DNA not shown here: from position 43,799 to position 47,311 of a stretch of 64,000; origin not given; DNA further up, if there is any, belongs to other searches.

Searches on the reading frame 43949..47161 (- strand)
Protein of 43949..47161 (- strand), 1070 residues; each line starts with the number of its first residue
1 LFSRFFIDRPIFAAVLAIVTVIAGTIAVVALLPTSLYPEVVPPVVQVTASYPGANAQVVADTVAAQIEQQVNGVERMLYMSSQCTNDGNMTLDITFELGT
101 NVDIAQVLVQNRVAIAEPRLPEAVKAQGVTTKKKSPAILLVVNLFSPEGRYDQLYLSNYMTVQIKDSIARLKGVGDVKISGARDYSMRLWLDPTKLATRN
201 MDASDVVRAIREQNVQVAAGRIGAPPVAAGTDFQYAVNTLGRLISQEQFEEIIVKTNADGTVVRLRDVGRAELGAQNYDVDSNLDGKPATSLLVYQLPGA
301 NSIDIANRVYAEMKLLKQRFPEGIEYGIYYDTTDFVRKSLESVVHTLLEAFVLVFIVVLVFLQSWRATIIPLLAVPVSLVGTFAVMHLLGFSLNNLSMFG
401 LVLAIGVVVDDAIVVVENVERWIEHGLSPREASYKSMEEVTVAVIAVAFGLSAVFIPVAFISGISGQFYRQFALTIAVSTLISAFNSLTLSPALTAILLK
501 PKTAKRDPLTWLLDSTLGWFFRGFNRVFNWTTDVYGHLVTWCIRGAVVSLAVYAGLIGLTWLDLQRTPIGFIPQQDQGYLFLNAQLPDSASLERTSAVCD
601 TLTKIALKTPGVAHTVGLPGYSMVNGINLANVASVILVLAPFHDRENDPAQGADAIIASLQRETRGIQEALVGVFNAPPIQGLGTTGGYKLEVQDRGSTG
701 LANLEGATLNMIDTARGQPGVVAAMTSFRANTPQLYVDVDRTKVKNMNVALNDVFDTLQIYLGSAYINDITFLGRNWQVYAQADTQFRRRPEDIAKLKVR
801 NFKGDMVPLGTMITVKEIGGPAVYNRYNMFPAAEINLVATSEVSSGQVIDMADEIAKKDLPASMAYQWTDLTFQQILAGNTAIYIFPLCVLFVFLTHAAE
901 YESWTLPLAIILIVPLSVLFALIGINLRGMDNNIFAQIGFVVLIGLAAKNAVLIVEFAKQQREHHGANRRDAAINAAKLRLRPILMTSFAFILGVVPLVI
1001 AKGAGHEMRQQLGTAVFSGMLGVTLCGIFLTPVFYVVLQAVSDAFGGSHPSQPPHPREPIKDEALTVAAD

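Call 68: search_protein_families(library=pfam, proteins=[window:43949-47161:-], max_evalue=0.0001)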
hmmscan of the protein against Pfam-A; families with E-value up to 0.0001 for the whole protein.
window:43949-47161:- (1070 aa): 2 families
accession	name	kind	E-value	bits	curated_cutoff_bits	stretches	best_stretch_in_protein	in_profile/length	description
PF00873.25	ACR_tran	-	0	1112.1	28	1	2-1038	1-1020/1021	AcrB/AcrD/AcrF family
PF03176.21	MMPL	-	9e-12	45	20.5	1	334-498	136-302/333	MMPL family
